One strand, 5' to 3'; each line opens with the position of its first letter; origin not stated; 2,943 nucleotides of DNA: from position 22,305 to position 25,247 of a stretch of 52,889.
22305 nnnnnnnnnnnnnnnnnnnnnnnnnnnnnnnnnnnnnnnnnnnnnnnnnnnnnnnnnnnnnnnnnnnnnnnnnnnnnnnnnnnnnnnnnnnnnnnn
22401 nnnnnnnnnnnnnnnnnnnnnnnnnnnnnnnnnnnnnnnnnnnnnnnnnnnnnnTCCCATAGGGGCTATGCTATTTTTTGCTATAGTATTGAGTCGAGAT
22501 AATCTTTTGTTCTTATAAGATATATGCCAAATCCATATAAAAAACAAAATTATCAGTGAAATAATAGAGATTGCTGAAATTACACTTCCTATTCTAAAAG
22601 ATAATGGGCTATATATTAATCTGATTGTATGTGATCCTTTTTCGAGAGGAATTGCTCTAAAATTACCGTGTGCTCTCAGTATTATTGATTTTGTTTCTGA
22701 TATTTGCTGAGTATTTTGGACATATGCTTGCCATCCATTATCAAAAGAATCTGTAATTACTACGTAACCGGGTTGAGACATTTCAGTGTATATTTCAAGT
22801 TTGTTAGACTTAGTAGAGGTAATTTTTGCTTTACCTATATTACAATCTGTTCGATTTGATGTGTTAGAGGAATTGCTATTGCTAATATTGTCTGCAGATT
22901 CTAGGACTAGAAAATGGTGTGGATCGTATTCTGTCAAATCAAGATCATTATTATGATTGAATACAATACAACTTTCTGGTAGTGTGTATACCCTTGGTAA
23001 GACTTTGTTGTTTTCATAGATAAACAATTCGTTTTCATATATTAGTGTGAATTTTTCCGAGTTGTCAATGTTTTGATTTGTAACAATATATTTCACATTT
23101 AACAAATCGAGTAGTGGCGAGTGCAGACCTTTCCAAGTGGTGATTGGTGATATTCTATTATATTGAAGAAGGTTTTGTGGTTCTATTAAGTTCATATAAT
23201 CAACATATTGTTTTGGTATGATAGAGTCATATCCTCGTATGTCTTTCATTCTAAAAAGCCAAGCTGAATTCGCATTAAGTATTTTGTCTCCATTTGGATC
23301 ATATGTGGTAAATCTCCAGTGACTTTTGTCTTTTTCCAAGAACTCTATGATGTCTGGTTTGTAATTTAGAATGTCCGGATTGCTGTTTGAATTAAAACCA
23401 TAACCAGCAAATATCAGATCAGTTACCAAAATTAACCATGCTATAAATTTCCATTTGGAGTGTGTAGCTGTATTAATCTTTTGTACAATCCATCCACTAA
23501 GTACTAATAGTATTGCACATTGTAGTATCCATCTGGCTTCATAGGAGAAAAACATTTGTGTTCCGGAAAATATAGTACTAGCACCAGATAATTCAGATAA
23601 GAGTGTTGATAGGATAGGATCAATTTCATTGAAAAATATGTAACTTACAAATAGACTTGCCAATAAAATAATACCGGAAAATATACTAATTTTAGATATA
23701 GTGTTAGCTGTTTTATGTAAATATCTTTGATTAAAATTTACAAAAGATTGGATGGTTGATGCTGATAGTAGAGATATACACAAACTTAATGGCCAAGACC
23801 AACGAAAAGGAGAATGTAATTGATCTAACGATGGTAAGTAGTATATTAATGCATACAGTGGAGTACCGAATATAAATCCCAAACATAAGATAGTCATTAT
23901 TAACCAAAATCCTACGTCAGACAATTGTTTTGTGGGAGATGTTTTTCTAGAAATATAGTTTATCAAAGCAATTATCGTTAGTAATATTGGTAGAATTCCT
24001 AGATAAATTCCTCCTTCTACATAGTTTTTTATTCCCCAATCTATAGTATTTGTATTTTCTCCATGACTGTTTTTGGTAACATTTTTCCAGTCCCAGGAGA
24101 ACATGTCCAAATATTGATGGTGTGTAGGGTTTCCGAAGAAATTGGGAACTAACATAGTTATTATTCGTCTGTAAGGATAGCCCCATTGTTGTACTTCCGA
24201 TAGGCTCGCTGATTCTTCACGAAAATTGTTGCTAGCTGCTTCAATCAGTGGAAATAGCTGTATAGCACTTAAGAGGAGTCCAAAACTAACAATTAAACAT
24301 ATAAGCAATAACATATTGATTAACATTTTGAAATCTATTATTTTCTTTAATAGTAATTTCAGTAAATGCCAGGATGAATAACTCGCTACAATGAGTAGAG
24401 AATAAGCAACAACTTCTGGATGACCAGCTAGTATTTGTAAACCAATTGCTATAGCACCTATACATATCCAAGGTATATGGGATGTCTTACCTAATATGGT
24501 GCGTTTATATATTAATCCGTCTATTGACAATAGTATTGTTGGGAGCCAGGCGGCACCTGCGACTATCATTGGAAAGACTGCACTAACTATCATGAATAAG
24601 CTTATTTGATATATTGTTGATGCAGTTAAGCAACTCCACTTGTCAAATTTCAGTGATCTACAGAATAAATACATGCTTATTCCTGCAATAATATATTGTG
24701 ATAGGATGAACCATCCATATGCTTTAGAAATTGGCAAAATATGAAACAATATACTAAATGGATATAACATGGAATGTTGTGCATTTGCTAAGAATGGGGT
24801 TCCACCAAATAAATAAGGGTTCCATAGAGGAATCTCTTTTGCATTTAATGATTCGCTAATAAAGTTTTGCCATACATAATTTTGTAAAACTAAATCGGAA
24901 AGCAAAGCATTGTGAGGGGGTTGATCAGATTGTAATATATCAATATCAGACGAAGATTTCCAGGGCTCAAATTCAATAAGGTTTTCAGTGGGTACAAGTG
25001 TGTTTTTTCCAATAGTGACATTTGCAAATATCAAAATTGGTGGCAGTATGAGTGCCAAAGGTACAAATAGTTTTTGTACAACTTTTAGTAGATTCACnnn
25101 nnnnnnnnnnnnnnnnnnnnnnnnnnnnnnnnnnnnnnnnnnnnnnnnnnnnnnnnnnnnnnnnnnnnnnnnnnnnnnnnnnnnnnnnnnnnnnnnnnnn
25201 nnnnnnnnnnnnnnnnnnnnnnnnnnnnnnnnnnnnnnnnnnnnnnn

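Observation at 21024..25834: Three-component extracytoplasmic glycosylation pathway compressed into two genes: GT2 synthase plus a YfhO::MOP-flippase fusion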

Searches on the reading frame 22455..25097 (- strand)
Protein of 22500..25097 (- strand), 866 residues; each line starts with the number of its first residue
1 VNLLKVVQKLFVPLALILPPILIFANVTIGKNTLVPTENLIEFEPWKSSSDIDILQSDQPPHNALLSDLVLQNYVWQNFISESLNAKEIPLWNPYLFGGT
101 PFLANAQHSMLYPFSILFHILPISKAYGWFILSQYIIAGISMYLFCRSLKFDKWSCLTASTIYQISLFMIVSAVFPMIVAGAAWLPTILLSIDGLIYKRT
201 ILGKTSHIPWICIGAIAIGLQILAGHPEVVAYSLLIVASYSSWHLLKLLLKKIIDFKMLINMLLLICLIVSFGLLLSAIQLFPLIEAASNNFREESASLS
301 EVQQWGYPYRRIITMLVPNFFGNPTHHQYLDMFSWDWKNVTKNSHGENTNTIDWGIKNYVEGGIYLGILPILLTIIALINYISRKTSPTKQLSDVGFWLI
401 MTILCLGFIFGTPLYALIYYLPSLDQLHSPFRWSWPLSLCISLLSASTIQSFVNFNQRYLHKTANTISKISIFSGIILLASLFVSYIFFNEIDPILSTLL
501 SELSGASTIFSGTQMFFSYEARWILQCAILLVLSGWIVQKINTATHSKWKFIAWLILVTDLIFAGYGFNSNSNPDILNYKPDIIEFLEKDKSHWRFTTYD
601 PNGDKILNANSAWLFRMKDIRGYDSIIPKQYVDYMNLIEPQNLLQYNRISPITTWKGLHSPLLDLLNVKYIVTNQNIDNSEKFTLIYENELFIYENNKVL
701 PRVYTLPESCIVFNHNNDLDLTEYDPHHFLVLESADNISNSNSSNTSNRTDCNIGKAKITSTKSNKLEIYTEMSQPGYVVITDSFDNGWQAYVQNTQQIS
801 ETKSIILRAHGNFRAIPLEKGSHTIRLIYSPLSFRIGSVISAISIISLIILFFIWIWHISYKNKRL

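Call 7: search_solved_structures(query=window:22500-25097:-, max_evalue=10, show_alignments=2)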
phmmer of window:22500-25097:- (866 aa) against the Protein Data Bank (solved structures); distinct sequences matched with E-value up to 10: 0.

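Call 11: find_related_loci(query=A1, collection=genome_contigs, flank=10000)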
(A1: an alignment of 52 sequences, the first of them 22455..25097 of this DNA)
Query A1 (881 aa) in genome_contigs; peptide patterns used: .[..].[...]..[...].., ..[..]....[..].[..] (x = any residue, [..] = any of these).
599 stretches matched a pattern (row limit reached: there are more); 507 encode a relative of the query (tblastn E <= 1e-3); the best 80 are kept; 80 distinct loci.
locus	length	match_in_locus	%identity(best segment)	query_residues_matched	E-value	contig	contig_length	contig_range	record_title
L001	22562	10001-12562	55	24-881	0e+0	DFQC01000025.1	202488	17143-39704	MAG TPA_asm: Anaerolineales bacterium UBA3499 UBA3499_contig_287, whole genome shotgun sequence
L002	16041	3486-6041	56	26-881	0e+0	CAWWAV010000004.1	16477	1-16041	MAG TPA_asm: uncultured Anaerolineales bacterium isolate ERR3589584_concoct_123 genome assembly, contig: ERZ7462831.2422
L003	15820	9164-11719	55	26-881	0e+0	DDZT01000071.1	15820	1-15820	MAG TPA_asm: Anaerolineales bacterium UBA3001 UBA3001_contig_2010, whole genome shotgun sequence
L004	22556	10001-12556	48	25-881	0e+0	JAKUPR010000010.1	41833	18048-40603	MAG: Anaerolineales bacterium isolate ALOHA_A2.5_8 A2.5-Anaerolineales-1_10, whole genome shotgun sequence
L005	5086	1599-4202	49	9-881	0e+0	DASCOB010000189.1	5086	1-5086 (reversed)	MAG TPA_asm: Anaerolineales bacterium isolate Fu_MAG_143 c_000001660554, whole genome shotgun sequence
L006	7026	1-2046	54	196-881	0e+0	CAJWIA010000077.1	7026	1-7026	MAG TPA_asm: uncultured Anaerolineales bacterium isolate ERR598946_bin.26_MetaBAT_v2.12.1_MAG genome assembly, contig: N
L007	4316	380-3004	44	10-880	0e+0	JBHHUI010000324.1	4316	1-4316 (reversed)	MAG: Anaerolineales bacterium isolate S.6.sp1_bin.28 NODE_4455_length_4316_cov_4.026520, whole genome shotgun sequence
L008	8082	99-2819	41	24-880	0e+0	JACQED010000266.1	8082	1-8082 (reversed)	MAG: Chloroflexi bacterium isolate NC_groundwater_1012_Pr1_S-0.65um_63_12 Montesol18_Sp65_coassembly_scaffold_592478, wh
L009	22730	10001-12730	42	20-881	0e+0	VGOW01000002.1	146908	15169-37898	MAG: Chloroflexi bacterium isolate M_DeepCast_65m_m1_226 M_DeepCast_65m_m1_226_Ga0194120_10000078, whole genome shotgun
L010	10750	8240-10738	45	22-850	0e+0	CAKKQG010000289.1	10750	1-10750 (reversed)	Anaerolineales bacterium isolate Hainich-H52-bin129-1 genome assembly, contig: H52-bin129_1_Hain_H52_02um_R3_5038_length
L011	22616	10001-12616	42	20-880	0e+0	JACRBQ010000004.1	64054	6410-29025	MAG: Chloroflexi bacterium isolate NC_groundwater_1624_Pr3_B-0.1um_63_24 SR-2_scaffold_141_78923, whole genome shotgun s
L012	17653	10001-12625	40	20-881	0e+0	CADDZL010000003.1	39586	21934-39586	Chloroflexi bacterium isolate 22 genome assembly, contig: NODE_529_length_39586_cov_5.358169, whole genome shotgun seque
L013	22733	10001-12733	40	20-880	0e+0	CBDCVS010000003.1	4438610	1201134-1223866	MAG: Candidatus Promineifilaceae bacterium isolate 0f3264e9-d07a-4064-bd01-bd2e928dc920 genome assembly, contig: contig_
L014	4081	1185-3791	39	24-881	0e+0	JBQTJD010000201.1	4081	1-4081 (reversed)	MAG: Anaerolineales bacterium isolate SAW132 c_000000050113, whole genome shotgun sequence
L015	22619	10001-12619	39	20-880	0e+0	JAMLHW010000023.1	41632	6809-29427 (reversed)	MAG: Anaerolineae bacterium isolate ACE_NR_CHLO5 ACE_NR_CHLO5_23, whole genome shotgun sequence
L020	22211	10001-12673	39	28-881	0e+0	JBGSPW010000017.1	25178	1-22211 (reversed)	MAG: Thermoflexales bacterium isolate JTS-AC314 k141_3439771, whole genome shotgun sequence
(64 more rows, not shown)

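Call 28: predict_structure(alignment_id=A1)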
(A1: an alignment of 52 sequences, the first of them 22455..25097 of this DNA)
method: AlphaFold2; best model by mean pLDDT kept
length: 881 residues; sequences in the alignment: 52
mean_pLDDT: 87.2   pTM: 0.89
mean pLDDT of the five models: 87.2, 85.1, 84.6, 84.0, 83.7
residues with pLDDT >= 90: 502; 70-90: 289; 50-70: 77; < 50: 13
segments of 3 or more residues with pLDDT < 50: 737-748
pLDDT, mean of each block of 10 residues (from residue 1): 77 94 93 87 85 70 60 86 89 79 72 92 93 96 96 95 93 86 96 93 86 96 87 94 95 94 96 95 86 76 86 90 86 94 88 66 86 95 69 86 95 90 70 92 96 77 94 98 96 94 86 94 95 96 85 96 84 88 93 93 84 87 85 92 84 94 95 93 95 96 92 66 80 62 45 88 91 94 91 86 92 93 94 93 96 86 65 66 52
secondary structure, 60 per line:
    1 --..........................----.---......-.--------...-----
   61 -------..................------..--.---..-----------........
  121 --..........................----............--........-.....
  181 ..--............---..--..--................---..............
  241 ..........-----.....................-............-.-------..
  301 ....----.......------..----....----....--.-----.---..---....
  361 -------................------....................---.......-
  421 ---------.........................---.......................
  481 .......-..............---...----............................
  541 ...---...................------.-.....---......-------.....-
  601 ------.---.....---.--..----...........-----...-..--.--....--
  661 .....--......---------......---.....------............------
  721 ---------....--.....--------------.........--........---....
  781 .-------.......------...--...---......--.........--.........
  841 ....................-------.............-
elements in order (helices of 4 or more, strands of 3 or more residues): H3-28 H37-42 H68-85 H113-120 H123-148 H153-164 H167-174 H176-182 H185-196 H208-223 H227-250 H256-276 H278-289 H299-304 H309-315 E328-331 E336-339 H357-360 H368-383 H390-409 H413-419 H430-454 H458-487 H489-502 H513-543 H547-565 H574-578 H582-587 E595-599 H611-615 H629-638 H655-658 H661-665 E668-673 E683-688 E692-696 E703-707 E711-714 E730-733 H736-740 E755-763 E766-773 E777-781 E789-795 E802-804 E807-809 E813-818 E821-829 H832-860 H868-880

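Call 30: fold_search(model_id=the predicted structure, library=pdb)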
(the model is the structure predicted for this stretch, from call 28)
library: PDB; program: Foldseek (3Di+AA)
matches with E <= 10: 506; with E <= 0.001: 6
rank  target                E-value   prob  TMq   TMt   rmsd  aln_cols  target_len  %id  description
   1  6w98_A                8.1e-06  1.00  0.34  0.24  22.3       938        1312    9  Single-Particle Cryo-EM Structure of Arabinofuranosyltransferase AftD from Mycobacteria (released 2020-05-13)
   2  6wby                  1.2e-05  1.00  0.35  0.26  22.0       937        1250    9  Single-Particle Cryo-EM Structure of Arabinofuranosyltransferase AftD from Mycobacteria, Mutant R1389S Class 2 (released 2020-05-13)
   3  5f15                  4.5e-05  1.00  0.36  0.52  11.7       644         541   10  Crystal Structure of ArnT from Cupriavidus metallidurans bound to Undecaprenyl phosphate (released 2016-02-17)
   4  6wbx                  1.3e-04  1.00  0.34  0.25  24.1       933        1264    8  Single-Particle Cryo-EM Structure of Arabinofuranosyltransferase AftD from Mycobacteria, Mutant R1389S Class 1 (released 2020-05-13)
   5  5ezm                  2.2e-04  1.00  0.35  0.51  12.8       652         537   10  Crystal Structure of ArnT from Cupriavidus metallidurans in the apo state (released 2016-02-17)
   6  8if8_C                2.6e-04  1.00  0.33  0.46  16.1       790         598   10  Arabinosyltransferase AftA (released 2023-05-31)
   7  5ogl_A                3.6e-03  1.00  0.29  0.35  17.2       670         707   12  Structure of bacterial oligosaccharyltransferase PglB in complex with an acceptor peptide and an lipid-linked oligosac (released 2017-10-25)
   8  7bvc_A                7.7e-03  0.96  0.27  0.23  22.4       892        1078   11  Cryo-EM structure of Mycobacterium smegmatis arabinosyltransferase EmbA-EmbB-AcpM2 in complex with ethambutol (released 2020-04-29)
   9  9i5k_A                2.8e-02  1.00  0.28  0.45  15.8       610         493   10  Structure of the Chaetomium thermophilum Pmt4 homodimer (C2 symmetry) (released 2025-12-24)
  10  5gpj_A                3.2e-02  0.12  0.09  0.10  28.1       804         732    9  Crystal Structure of Proton-Pumping Pyrophosphatase (released 2016-12-28)
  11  6p25_B                3.8e-02  1.00  0.20  0.25   9.9       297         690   13  Structure of S. cerevisiae protein O-mannosyltransferase Pmt1-Pmt2 complex bound to the sugar donor and a peptide acce (released 2019-07-10)
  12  7cq6_D                5.3e-02  0.15  0.10  0.11  24.9       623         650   10  Structure of the human CLCN7-OSTM1 complex (released 2020-11-11)
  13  8f7n                  8.7e-02  0.14  0.06  0.13  42.3       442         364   11  Crystal structure of chemoreceptor McpZ ligand sensing domain (released 2023-07-05)
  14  8sre_A                1.1e-01  0.13  0.08  0.06  26.3       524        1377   11  Cryo-EM structure of TRPM2 chanzyme in the presence of Magnesium and ADP-ribose, closed state (released 2024-05-15)
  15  6l85_B                1.2e-01  0.15  0.10  0.15  25.6       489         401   11  The sodium-dependent phosphate transporter (released 2020-09-16)
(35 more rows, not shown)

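Call 42: search_protein_representatives(protein=window:22500-25097:-)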
Query: 866 residues. Proteins with E-value up to 0.001 (for the whole library): 29451; up to 1e-10: 14494; up to 1e-30: 1685. The best 150 are listed.
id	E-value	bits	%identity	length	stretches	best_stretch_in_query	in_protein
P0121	3.1e-227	773.3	45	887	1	10-863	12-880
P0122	2.8e-212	723.9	99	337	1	1-332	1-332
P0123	1.4e-208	711.6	40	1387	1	10-863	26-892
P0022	1.1e-204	698.7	42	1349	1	15-857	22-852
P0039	1.2e-202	692.0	45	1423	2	14-450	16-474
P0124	6.4e-202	689.6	43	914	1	9-856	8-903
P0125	1.8e-192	658.4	41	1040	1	11-862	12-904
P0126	2.5e-190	651.3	41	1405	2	9-446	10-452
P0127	2.3e-189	648.1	41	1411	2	10-445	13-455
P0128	4.3e-187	640.6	42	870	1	15-854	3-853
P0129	2.3e-186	638.1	39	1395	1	14-861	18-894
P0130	9.5e-182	622.9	40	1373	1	10-863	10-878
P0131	1.8e-179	615.4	41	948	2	10-820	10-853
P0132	3.8e-173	594.4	40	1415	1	14-862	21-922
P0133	1.3e-172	592.6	39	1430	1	7-863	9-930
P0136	5.8e-169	580.6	37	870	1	26-854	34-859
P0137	2.9e-168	578.2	37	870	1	9-864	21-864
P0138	3.2e-167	574.8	39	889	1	15-852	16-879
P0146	1.1e-154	533.4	36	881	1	14-846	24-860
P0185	1.3e-115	404.1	35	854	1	29-853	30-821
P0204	1.3e-101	357.7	32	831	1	31-848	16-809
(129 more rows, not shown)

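Call 43: find_encoding_contigs(protein=P0121, flank=8000, max_places=4)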
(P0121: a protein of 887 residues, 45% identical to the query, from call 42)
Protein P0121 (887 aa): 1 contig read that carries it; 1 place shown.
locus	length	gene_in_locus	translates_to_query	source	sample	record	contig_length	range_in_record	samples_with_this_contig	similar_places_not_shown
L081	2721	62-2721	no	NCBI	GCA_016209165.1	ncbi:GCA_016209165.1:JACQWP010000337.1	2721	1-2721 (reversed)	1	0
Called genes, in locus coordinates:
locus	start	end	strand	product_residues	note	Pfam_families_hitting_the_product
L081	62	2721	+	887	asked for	PF09586:YfhO (faint)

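Call 45: find_encoding_contigs(protein=P0124, flank=8000, max_places=3)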
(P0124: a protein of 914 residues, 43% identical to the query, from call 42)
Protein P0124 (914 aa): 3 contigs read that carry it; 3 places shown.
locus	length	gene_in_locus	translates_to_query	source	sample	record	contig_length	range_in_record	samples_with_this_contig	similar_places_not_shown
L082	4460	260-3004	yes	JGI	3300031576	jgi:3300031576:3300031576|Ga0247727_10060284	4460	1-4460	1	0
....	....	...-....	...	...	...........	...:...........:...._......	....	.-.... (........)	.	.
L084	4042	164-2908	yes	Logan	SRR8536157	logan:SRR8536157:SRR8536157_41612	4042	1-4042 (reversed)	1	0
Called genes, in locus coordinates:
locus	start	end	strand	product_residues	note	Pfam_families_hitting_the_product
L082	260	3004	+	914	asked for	-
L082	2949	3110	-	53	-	-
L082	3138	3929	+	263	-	-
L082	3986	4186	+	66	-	-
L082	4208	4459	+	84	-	?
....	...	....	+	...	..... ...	-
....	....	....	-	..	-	-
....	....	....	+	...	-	-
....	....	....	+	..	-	-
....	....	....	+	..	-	?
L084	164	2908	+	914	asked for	-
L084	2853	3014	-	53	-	-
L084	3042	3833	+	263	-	-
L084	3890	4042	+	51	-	?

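Call 46: find_encoding_contigs(protein=P0128, flank=8000, max_places=3)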
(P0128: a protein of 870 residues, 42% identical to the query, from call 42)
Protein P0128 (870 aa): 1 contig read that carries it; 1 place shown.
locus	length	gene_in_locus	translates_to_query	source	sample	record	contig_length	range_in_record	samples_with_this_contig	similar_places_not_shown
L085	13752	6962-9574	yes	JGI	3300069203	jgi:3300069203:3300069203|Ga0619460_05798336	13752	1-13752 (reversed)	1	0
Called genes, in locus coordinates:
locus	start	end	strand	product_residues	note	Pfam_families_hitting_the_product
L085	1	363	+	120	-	?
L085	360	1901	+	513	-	PF13440:Polysacc_synt_3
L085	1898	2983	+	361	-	PF13439:Glyco_transf_4, PF00534:Glycos_transf_1, PF13692:Glyco_trans_1_4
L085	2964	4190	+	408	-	PF13579:Glyco_trans_4_4 (weak), PF13439:Glyco_transf_4, PF00534:Glycos_transf_1 (faint), PF13692:Glyco_trans_1_4, PF13524:Glyco_trans_1_2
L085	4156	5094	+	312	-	PF00535:Glycos_transf_2, PF10111:Glyco_tranf_2_2 (weak)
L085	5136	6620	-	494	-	PF13231:PMT_2 (weak)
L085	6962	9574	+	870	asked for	PF09586:YfhO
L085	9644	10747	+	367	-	PF13439:Glyco_transf_4, PF13579:Glyco_trans_4_4, PF20706:GT4-conflict, PF00534:Glycos_transf_1, PF13692:Glyco_trans_1_4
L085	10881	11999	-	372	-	-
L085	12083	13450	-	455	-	-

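Call 47: find_encoding_contigs(protein=P0138, flank=8000, max_places=3)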
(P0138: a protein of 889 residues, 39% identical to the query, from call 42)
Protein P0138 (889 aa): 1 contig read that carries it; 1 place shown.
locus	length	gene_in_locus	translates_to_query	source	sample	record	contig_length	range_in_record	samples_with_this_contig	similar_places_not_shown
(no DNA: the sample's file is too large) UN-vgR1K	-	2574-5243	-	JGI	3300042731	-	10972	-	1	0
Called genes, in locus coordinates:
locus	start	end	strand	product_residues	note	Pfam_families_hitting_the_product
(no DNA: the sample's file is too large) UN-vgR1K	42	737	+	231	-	PF13581:HATPase_c_2 (weak), PF02518:HATPase_c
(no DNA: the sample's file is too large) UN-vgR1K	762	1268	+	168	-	-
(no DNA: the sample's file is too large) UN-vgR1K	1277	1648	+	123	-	-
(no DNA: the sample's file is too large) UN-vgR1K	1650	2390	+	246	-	PF00849:PseudoU_synth_2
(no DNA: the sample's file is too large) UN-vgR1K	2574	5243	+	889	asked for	PF09586:YfhO (faint)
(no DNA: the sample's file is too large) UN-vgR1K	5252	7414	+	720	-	PF04932:Wzy_C, PF17874:TPR_MalT (weak), PF13424:TPR_12 (weak), PF13432:TPR_16 (weak), PF00515:TPR_1 (weak), PF07719:TPR_2 (weak), PF13414:TPR_11, PF14559:TPR_19, +7 more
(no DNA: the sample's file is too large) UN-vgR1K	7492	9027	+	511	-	-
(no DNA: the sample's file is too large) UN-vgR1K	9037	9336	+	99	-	-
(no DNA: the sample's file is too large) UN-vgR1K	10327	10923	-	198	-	-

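Call 49: find_encoding_contigs(protein=P0136, flank=10000, max_places=2)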
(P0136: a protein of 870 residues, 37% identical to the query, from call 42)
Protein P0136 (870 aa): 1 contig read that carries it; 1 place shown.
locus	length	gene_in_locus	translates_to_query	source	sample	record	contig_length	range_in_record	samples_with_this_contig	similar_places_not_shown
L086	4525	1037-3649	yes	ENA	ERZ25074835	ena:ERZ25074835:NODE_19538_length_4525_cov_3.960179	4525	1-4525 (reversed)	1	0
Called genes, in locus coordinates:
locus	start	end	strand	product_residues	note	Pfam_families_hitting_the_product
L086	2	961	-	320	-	?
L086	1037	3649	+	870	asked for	PF09586:YfhO (weak)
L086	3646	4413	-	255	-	PF00535:Glycos_transf_2, PF10111:Glyco_tranf_2_2 (weak)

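Call 50: find_encoding_contigs(protein=P0137, flank=10000, max_places=2)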
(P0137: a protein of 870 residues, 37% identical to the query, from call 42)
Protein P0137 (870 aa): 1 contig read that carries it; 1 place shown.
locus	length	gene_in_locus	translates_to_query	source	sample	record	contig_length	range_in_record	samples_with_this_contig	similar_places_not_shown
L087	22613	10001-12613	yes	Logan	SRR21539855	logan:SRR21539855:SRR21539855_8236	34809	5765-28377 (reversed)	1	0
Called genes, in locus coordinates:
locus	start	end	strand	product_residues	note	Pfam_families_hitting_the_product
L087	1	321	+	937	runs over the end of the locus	PF01074:Glyco_hydro_38N, PF09261:Alpha-mann_mid, PF07748:Glyco_hydro_38C, PF17677:Glyco_hydro38C2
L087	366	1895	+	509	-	PF00884:Sulfatase, PF01663:Phosphodiest (weak), PF16347:SGSH_C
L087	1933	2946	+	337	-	PF01208:URO-D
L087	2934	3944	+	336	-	PF01208:URO-D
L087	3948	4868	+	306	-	PF00528:BPD_transp_1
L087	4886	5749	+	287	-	PF00528:BPD_transp_1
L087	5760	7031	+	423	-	PF01208:URO-D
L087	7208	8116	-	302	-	PF05013:FGase (weak)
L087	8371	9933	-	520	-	PF13231:PMT_2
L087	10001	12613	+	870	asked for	PF09586:YfhO (faint)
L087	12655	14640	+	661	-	PF13181:TPR_8 (faint), PF04932:Wzy_C, PF13431:TPR_17 (faint), PF14559:TPR_19 (faint), PF00515:TPR_1 (faint), PF07719:TPR_2 (faint), PF13414:TPR_11 (faint), PF13432:TPR_16 (weak), +1 more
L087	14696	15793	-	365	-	PF13439:Glyco_transf_4, PF13579:Glyco_trans_4_4 (weak), PF00534:Glycos_transf_1, PF13692:Glyco_trans_1_4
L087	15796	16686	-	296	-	PF00535:Glycos_transf_2, PF13641:Glyco_tranf_2_3, PF13632:Glyco_trans_2_3 (weak)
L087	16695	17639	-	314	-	PF00535:Glycos_transf_2, PF13641:Glyco_tranf_2_3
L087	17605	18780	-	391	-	PF13579:Glyco_trans_4_4, PF13439:Glyco_transf_4, PF00534:Glycos_transf_1 (weak), PF13692:Glyco_trans_1_4, PF13524:Glyco_trans_1_2 (weak)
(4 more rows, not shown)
